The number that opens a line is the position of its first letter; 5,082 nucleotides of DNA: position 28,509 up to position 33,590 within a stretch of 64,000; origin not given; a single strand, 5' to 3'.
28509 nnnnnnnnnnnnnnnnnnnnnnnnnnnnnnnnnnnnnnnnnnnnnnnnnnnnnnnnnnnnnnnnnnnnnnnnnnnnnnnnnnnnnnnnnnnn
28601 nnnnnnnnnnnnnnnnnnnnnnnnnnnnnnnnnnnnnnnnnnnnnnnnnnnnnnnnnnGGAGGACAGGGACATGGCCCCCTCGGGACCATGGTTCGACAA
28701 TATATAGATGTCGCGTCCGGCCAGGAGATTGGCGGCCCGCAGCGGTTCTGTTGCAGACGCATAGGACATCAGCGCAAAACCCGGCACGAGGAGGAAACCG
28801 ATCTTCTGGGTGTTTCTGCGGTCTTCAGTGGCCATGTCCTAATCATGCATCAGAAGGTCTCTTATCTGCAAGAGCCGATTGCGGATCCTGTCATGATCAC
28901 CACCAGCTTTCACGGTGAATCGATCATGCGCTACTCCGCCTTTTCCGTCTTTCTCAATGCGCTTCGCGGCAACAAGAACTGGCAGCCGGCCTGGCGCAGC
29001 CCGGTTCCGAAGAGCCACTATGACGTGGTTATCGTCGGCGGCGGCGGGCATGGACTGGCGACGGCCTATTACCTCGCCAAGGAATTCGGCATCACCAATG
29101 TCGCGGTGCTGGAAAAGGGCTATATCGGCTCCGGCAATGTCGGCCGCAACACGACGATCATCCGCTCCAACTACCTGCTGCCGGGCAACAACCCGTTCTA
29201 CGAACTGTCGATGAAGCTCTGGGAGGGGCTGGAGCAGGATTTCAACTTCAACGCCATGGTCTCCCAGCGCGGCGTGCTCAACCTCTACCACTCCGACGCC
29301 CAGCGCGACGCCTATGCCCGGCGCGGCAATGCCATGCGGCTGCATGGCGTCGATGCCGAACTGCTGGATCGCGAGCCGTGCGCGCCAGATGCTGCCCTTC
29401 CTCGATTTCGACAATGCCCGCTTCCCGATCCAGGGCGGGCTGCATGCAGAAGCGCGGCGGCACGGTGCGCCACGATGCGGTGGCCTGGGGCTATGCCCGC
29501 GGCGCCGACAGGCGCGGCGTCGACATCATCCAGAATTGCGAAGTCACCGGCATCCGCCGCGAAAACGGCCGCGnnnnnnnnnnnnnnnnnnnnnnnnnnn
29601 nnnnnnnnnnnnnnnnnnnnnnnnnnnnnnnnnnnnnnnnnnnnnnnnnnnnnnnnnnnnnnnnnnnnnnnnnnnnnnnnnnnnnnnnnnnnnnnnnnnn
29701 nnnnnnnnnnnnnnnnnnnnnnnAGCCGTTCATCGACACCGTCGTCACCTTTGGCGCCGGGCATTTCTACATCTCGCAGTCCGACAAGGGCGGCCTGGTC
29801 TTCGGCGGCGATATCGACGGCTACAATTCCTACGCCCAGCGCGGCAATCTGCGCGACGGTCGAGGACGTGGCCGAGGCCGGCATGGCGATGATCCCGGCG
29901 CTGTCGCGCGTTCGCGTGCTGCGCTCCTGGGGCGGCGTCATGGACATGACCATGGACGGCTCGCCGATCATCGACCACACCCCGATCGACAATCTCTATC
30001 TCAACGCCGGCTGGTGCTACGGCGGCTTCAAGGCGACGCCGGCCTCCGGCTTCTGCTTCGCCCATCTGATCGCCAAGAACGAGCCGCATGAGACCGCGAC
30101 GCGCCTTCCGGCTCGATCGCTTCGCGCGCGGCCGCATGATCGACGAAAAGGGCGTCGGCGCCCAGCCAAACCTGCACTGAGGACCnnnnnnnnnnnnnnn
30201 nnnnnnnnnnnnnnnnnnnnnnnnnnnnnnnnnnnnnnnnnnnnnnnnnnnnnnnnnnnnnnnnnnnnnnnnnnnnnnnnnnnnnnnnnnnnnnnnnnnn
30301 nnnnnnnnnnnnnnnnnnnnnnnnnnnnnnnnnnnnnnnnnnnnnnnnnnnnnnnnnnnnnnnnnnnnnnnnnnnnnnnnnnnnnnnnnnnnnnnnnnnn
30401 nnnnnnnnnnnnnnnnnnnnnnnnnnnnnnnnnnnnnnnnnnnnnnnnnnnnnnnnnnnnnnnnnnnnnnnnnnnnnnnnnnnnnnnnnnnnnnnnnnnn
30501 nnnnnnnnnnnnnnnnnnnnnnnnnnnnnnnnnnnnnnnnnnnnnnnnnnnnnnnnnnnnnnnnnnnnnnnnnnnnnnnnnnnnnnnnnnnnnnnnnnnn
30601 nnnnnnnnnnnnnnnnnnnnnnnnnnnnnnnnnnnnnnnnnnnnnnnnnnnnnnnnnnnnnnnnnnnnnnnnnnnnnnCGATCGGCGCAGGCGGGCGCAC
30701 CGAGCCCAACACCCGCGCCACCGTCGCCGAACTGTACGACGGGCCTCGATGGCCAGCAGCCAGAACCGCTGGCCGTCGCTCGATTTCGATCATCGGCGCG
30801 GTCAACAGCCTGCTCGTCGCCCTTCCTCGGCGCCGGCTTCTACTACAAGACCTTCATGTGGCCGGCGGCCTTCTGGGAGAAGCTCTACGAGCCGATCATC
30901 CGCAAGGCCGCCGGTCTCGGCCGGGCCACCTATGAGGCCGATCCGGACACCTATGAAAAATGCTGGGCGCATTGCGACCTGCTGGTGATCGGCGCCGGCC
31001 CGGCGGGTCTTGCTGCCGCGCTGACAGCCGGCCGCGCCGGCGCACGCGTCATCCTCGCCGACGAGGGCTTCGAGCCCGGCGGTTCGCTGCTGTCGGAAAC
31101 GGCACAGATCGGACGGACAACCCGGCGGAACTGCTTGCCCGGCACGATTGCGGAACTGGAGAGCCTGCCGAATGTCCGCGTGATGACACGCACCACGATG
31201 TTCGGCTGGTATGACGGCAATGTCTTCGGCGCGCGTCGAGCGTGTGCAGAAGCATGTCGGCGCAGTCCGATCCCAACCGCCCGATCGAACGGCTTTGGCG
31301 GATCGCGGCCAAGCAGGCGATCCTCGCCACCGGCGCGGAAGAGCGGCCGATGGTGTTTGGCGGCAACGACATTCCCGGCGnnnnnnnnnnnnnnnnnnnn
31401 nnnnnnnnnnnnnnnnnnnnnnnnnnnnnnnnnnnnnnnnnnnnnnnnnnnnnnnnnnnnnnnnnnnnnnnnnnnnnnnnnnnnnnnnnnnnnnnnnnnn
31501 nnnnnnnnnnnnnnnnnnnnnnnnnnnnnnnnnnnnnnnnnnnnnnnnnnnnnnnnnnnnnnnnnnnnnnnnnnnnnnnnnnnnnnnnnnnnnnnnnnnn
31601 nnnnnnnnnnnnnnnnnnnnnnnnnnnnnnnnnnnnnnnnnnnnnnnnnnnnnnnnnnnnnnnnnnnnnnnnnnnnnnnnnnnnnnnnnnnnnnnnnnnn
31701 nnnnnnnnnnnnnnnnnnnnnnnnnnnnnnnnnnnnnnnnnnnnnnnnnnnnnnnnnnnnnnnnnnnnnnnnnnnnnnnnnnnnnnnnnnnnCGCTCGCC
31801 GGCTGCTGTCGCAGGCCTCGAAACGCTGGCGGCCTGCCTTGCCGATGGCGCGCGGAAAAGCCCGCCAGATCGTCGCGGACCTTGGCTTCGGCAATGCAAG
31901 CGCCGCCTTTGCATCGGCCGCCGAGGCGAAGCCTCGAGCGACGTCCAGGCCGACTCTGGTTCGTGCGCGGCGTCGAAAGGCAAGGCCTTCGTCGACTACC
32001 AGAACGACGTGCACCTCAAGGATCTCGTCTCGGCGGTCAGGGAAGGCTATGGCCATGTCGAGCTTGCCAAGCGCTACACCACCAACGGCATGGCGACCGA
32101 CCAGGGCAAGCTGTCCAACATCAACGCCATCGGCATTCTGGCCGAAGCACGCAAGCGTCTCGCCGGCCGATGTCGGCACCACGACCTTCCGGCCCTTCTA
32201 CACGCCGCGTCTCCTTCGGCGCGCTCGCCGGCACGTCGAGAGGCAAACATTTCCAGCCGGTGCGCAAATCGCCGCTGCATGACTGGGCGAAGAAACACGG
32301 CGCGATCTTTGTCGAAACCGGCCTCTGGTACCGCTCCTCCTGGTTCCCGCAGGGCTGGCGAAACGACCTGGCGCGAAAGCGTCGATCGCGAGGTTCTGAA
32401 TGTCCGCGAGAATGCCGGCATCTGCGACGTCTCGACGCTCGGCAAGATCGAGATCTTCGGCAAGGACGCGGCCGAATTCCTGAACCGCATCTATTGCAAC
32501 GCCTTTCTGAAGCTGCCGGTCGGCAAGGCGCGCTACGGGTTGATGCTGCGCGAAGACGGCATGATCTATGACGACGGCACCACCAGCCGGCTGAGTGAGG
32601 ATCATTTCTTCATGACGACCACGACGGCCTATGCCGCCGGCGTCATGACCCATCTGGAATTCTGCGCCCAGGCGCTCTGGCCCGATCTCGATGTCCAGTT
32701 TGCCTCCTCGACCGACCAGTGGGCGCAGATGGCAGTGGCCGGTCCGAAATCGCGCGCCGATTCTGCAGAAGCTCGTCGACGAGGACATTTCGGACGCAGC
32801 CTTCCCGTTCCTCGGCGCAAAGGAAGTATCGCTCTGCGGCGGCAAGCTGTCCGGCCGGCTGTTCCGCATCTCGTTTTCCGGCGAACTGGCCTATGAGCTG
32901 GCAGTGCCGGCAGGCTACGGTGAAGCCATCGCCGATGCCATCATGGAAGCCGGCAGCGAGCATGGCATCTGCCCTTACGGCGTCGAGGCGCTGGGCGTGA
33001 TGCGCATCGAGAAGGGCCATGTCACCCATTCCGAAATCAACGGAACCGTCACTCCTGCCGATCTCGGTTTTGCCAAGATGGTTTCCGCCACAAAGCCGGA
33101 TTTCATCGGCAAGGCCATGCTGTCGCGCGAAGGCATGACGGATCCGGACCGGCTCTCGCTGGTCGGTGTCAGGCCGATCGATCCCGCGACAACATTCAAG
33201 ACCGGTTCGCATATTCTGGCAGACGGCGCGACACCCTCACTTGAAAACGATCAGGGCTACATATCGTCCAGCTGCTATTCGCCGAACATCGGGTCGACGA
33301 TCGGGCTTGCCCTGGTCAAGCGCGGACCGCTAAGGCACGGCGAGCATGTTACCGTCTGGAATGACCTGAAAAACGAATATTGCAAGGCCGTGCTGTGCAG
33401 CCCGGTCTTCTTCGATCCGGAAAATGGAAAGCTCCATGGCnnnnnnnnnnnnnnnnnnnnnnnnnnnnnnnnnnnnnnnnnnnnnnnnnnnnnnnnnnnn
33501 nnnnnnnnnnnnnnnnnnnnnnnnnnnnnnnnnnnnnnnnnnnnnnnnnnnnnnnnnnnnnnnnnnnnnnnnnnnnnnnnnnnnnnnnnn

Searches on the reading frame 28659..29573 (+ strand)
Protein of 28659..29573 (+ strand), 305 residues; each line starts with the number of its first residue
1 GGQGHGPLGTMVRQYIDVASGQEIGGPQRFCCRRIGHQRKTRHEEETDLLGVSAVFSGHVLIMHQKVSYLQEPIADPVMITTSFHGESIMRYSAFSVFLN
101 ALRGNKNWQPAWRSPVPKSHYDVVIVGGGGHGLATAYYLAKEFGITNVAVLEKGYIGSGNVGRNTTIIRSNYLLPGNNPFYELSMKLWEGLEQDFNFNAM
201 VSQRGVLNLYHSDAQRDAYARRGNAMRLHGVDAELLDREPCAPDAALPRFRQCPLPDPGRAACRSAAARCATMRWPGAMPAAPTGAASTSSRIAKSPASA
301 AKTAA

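Call 21: search_protein_families(library=pfam, proteins=[window:28659-29573:+], max_evalue=0.001)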
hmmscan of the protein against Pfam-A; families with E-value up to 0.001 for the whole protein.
window:28659-29573:+ (305 aa): 4 families
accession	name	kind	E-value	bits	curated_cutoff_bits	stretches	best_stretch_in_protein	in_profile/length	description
PF01266.30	DAO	-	1.3e-26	94.4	27.9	1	122-244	1-130/353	FAD dependent oxidoreductase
PF01946.23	Thi4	-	3.2e-05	23.7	26.2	1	121-154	18-50/235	Thi4 family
PF13450.12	NAD_binding_8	-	0.00017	22.2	21.9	1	125-165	1-39/68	NAD(P)-binding Rossmann-like domain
PF04820.20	Trp_halogenase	-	0.00023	20.6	21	1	122-165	1-46/458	Tryptophan halogenase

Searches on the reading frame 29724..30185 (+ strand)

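Call 21: search_protein_families(library=pfam, proteins=[window:29724-30185:+], max_evalue=0.001)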
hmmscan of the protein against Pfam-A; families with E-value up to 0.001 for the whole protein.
window:29724-30185:+ (154 aa): 1 family
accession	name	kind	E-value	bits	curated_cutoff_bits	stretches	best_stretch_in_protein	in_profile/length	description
PF01266.30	DAO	-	2.1e-11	44.4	27.9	1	45-114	285-352/353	FAD dependent oxidoreductase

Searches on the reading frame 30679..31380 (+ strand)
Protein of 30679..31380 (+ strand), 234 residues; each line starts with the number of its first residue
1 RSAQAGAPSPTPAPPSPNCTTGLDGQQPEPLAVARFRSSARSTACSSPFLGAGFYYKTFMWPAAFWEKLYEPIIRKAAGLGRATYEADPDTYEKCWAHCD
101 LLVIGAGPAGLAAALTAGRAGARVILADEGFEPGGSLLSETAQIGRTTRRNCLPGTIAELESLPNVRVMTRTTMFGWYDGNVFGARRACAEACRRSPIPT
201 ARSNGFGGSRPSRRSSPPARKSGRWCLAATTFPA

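Call 38: search_protein_families(library=pfam, proteins=[window:30679-31380:+], max_evalue=0.001)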
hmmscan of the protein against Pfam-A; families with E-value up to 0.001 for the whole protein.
window:30679-31380:+ (234 aa): 8 families
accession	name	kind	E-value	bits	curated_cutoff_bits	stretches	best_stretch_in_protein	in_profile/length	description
PF12831.13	FAD_oxidored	-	1.1e-08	35.3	27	1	100-140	1-41/416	FAD dependent oxidoreductase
PF00890.30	FAD_binding_2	-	2.9e-07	30.5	20.4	1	100-136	1-37/414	FAD binding domain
PF07992.20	Pyr_redox_2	-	1.1e-06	28.7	26.1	1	100-141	2-44/291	Pyridine nucleotide-disulphide oxidoreductase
PF13450.12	NAD_binding_8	-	1.3e-05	25.8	21.9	1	103-142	1-40/68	NAD(P)-binding Rossmann-like domain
PF03486.20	HI0933_like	-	1.4e-05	25.1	50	1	100-135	2-37/244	HI0933-like protein Rossmann domain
PF01266.30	DAO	-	1.7e-05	24.9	27.9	1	100-144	1-46/353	FAD dependent oxidoreductase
PF01134.28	GIDA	-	2.1e-05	24.2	22.1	1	100-141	1-29/391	Glucose inhibited division protein A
PF01946.23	Thi4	-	0.00092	18.9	26.2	0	96-136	15-56/235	Thi4 family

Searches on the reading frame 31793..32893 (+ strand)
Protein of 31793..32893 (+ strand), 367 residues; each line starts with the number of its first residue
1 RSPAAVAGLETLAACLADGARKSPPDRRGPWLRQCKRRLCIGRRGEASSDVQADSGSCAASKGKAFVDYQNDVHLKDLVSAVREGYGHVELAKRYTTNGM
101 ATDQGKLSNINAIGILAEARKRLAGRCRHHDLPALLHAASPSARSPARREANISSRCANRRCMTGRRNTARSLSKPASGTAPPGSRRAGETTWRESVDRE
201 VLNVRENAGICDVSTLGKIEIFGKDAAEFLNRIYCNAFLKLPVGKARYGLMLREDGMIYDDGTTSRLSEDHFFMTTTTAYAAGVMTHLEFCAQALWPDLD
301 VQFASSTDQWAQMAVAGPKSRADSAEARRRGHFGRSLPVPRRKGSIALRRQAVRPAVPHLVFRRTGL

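Call 21: search_protein_families(library=pfam, proteins=[window:31793-32893:+], max_evalue=0.001)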
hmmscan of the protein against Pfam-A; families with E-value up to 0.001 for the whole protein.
window:31793-32893:+ (367 aa): 2 families
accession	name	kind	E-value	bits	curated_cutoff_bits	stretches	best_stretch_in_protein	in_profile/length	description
PF01571.26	GCV_T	-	1.6e-32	113.2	25.6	1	196-322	28-150/255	Aminomethyltransferase folate-binding domain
PF17806.6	SO_alpha_A3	-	4e-22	78.7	23.1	1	62-122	1-61/87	Sarcosine oxidase A3 domain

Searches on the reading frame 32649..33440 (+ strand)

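Call 21: search_protein_families(library=pfam, proteins=[window:32649-33440:+], max_evalue=0.001)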
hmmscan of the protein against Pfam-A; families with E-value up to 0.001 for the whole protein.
window:32649-33440:+ (264 aa): 2 families
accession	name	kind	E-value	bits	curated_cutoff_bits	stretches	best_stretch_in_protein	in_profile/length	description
PF01571.26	GCV_T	-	2.1e-22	80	25.6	1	36-141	149-252/255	Aminomethyltransferase folate-binding domain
PF08669.17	GCV_T_C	-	8.4e-12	45.3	25.9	1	171-256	3-80/80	Glycine cleavage T-protein C-terminal barrel domain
